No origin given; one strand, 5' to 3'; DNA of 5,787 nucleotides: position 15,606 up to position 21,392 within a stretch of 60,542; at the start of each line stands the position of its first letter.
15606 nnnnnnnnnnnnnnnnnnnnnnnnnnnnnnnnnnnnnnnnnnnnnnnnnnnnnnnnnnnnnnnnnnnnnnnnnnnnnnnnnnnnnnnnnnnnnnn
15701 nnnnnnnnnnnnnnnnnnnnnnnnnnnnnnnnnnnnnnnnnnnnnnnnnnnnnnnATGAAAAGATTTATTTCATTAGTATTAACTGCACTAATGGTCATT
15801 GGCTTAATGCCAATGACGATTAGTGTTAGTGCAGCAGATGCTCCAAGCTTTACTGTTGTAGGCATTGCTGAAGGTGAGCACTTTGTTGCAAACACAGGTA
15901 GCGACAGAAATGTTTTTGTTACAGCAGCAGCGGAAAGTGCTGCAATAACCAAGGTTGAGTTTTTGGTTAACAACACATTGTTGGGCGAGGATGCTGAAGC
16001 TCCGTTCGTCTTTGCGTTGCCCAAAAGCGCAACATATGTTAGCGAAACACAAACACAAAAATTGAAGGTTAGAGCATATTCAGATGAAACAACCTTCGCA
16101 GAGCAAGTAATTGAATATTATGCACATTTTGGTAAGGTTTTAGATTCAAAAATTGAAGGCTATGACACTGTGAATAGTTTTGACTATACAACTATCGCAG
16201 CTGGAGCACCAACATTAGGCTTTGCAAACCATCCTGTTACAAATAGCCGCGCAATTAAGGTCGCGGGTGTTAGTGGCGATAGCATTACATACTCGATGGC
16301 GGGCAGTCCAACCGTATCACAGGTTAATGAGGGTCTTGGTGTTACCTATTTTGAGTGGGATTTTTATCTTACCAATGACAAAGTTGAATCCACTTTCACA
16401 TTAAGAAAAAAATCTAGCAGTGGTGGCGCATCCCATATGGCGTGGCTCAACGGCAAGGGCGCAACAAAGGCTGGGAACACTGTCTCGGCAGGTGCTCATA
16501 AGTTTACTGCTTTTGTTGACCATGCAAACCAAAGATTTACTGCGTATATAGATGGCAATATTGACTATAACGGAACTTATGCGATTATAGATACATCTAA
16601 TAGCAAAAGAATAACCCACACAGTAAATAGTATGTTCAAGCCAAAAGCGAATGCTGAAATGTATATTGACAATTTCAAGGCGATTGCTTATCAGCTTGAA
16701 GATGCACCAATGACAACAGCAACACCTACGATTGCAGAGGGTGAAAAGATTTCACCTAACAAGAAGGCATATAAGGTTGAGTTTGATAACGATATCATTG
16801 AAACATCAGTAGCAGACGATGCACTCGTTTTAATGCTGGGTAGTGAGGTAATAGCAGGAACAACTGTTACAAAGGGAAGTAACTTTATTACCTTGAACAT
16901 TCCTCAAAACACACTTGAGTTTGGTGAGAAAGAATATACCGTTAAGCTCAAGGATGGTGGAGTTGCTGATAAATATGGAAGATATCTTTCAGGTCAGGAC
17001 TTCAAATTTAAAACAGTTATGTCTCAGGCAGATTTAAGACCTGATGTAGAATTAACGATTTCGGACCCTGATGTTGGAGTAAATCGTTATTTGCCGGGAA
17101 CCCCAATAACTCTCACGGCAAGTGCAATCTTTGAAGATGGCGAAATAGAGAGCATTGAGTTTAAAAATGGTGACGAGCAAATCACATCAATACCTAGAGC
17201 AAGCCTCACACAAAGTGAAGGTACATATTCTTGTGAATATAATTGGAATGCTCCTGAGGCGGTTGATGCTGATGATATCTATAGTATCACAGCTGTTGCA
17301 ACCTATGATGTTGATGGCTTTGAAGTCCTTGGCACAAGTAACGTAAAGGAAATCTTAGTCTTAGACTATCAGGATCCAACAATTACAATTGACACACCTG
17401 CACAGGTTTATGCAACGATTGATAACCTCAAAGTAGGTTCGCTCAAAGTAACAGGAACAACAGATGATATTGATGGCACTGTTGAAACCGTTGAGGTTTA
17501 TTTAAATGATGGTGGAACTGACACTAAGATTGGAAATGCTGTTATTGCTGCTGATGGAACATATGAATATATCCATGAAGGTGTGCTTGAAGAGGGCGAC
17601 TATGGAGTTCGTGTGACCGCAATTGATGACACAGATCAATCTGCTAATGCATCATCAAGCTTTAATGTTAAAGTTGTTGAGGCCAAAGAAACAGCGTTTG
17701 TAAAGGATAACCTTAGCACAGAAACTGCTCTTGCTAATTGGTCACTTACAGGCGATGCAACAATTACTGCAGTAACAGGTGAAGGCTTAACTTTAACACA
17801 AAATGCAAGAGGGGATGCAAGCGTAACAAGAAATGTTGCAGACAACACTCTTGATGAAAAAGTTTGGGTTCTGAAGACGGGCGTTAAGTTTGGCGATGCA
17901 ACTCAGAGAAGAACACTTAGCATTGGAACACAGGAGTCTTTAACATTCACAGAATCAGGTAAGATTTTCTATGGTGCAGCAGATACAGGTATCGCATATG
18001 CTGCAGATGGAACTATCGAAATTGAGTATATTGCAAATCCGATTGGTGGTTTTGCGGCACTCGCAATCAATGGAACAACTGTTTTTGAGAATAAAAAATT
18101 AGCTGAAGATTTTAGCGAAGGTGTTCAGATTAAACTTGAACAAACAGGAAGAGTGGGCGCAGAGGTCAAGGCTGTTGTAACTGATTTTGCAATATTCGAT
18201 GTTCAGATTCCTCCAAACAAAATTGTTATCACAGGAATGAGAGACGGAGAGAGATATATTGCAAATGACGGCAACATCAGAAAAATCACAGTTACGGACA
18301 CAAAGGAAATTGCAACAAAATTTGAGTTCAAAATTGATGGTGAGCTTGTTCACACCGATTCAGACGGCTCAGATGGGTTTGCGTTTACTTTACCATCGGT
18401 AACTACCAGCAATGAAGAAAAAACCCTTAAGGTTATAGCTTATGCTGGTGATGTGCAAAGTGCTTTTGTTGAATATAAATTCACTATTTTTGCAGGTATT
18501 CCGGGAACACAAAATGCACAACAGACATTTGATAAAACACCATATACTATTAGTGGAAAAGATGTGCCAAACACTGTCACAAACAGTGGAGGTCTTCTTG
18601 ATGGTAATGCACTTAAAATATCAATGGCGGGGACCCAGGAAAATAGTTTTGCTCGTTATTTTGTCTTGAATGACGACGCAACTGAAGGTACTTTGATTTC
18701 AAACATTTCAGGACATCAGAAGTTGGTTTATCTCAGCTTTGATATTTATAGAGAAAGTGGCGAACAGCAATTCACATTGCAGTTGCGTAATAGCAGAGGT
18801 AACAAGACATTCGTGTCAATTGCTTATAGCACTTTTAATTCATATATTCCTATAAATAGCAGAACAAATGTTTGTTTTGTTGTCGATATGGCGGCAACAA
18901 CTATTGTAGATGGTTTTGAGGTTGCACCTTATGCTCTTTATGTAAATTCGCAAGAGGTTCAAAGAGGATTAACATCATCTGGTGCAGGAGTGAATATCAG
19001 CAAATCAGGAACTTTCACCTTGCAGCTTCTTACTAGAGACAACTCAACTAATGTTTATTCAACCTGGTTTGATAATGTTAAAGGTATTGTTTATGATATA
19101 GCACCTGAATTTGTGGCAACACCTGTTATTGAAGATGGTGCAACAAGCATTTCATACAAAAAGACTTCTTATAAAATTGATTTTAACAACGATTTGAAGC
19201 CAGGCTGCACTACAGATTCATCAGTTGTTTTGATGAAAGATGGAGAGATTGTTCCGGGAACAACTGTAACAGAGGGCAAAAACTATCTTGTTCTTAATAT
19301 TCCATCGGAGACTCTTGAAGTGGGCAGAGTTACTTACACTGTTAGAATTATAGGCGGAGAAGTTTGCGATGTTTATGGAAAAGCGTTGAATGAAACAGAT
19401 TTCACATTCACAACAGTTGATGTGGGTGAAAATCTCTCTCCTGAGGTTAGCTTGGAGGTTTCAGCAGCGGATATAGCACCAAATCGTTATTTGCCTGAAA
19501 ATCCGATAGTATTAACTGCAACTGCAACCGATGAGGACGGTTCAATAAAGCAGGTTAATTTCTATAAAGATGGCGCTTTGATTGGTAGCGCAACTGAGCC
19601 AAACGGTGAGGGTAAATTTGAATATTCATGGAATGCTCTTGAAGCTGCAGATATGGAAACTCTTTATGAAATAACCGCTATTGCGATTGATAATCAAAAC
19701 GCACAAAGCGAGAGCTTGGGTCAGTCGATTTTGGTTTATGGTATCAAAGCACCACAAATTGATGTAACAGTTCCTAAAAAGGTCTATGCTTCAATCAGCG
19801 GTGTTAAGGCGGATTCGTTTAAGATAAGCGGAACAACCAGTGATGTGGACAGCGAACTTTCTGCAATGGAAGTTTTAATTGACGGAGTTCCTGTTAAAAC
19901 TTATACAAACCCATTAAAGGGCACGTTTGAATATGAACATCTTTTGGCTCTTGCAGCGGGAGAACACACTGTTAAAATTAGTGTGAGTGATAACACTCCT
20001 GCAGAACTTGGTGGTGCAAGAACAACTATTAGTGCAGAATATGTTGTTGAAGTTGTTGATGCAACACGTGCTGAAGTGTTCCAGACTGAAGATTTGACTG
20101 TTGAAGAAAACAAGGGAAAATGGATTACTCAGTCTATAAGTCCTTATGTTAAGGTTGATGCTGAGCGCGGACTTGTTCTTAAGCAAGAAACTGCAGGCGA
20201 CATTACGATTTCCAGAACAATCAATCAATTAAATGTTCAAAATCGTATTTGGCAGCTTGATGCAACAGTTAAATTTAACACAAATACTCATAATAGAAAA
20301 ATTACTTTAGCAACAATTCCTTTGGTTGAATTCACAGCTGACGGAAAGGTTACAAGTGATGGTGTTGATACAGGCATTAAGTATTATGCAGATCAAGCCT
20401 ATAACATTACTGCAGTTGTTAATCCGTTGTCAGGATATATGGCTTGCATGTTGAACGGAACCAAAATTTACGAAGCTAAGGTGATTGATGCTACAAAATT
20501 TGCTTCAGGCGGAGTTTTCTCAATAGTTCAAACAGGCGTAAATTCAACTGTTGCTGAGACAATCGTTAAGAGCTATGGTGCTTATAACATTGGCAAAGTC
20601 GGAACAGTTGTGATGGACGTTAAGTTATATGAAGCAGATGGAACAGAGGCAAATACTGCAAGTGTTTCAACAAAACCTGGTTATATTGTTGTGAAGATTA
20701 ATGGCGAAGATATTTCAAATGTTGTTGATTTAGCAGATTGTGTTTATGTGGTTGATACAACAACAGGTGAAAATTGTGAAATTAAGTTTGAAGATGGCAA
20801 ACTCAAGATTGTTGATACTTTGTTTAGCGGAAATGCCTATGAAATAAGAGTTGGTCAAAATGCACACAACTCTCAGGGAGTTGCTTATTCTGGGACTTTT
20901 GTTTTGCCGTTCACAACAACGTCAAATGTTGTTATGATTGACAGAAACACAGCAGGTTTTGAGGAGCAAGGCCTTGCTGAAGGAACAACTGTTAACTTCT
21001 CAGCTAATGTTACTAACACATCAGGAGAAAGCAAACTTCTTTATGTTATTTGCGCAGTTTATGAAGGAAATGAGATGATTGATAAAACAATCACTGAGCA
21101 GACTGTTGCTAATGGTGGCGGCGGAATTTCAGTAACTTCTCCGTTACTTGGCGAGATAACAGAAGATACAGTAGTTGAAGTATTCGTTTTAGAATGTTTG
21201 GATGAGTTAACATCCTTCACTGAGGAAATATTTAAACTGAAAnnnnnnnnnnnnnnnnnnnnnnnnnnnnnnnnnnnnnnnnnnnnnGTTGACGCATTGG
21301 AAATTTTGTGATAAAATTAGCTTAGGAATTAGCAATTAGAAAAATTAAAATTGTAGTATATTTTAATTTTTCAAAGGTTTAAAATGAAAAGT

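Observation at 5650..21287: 15.6-kb all-extracellular operon: two SLH anchor proteins, an orphan SBP lipoprotein, a lyase-like enzyme and a giant Ig/LamG protein, with no transporter, regulator or cytoplasmic pathway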

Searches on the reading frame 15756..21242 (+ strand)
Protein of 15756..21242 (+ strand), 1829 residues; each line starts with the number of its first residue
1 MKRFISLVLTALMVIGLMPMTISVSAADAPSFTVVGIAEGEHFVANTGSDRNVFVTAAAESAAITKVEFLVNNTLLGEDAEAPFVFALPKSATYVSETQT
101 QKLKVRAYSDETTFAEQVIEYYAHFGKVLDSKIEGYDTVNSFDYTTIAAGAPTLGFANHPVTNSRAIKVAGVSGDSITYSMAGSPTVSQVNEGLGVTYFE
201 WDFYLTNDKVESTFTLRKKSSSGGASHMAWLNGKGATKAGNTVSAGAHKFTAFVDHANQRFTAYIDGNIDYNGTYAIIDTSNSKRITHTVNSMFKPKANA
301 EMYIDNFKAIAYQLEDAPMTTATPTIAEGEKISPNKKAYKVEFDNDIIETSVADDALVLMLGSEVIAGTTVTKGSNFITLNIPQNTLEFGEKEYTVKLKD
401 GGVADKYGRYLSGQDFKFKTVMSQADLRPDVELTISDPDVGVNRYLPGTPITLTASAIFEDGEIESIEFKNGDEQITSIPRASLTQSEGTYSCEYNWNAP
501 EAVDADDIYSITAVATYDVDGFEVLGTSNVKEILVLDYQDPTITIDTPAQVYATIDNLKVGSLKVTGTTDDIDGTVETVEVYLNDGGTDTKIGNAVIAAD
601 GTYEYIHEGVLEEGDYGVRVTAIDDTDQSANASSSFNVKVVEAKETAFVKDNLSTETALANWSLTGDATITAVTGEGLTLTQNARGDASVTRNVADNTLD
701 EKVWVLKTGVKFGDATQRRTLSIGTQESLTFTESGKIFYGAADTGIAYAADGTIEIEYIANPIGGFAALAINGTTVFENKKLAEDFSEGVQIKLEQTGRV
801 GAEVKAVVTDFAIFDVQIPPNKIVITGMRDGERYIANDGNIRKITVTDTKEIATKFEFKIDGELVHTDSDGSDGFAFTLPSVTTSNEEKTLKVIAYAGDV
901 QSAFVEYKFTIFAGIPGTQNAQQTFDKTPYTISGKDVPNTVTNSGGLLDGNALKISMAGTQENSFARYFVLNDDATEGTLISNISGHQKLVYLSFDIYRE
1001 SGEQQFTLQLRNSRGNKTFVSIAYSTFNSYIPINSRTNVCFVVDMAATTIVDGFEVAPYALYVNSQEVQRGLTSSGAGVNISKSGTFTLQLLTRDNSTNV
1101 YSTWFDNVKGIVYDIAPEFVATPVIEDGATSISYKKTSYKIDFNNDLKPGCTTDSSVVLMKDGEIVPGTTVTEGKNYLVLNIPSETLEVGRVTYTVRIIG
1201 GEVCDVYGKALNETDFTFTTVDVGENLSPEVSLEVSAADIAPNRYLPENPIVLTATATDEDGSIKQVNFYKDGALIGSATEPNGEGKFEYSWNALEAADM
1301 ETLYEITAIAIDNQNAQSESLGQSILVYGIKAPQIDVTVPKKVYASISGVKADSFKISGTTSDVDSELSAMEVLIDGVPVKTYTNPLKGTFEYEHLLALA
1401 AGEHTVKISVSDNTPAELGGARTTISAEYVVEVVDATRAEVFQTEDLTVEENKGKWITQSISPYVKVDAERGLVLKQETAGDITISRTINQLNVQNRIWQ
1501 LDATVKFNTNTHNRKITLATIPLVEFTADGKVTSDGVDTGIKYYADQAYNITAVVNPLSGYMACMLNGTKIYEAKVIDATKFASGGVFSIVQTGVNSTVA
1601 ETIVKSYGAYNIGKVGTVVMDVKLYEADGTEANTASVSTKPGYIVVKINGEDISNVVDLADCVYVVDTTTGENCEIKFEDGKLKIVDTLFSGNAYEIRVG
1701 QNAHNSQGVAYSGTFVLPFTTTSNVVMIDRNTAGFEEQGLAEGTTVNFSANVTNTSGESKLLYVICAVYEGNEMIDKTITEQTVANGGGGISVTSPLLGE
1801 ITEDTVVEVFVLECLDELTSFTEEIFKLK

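Call 3: search_protein_families(library=pfam, proteins=[window:15756-21242:+], max_evalue=0.01)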
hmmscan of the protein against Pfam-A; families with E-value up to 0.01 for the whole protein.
window:15756-21242:+ (1829 aa): 3 families
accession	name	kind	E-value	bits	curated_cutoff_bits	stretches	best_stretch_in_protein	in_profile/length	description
PF17957.7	Big_7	-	9.9e-26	90.6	24.1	3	1248-1296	17-60/70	Bacterial Ig domain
PF13205.12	Big_5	-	1.2e-09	39.2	23.6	2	1116-1220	4-105/105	Bacterial Ig-like domain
PF19077.6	Big_13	-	0.0035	18.2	27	0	570-638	34-98/102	Bacterial Ig-like domain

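Call 8: search_protein_families(library=ncbifam, proteins=[window:15756-21242:+], max_evalue=0.1)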
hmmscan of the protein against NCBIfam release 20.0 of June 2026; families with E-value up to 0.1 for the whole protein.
window:15756-21242:+ (1829 aa): 0 families

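Call 69: search_solved_structures(query=window:15756-21242:+, max_evalue=0.1)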
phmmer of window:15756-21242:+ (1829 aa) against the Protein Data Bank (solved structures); distinct sequences matched with E-value up to 0.1: 3.
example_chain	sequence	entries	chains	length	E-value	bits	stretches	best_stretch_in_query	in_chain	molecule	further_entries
3pdd_A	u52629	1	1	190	4e-08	34.3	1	1251-1320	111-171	Glycoside hydrolase, family 9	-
3pe9_A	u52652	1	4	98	4.9e-06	27.4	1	1251-1320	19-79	Fibronectin(III)-like module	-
9kvu_A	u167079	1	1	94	0.031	14.7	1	30-92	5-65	bacterial immunoglobulin domain B1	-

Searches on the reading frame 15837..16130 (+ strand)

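Call 65: search_protein_families(library=pfam, proteins=[window:15837-16130:+], max_evalue=1)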
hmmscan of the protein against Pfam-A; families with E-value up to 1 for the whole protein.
seq(98 aa): 1 family
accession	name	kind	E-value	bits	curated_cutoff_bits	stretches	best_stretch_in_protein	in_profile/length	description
PF17957.7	Big_7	-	1e-07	32.9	24.1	1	20-65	18-60/70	Bacterial Ig domain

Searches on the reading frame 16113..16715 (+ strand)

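Call 65: search_protein_families(library=pfam, proteins=[window:16113-16715:+], max_evalue=1)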
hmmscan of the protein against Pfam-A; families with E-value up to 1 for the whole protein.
seq(201 aa): 1 family
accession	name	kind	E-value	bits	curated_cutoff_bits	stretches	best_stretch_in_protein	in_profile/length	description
PF21955.1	CarG-like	-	0.012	16.2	28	1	130-189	23-76/144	Carbapenem resistance protein CarG-like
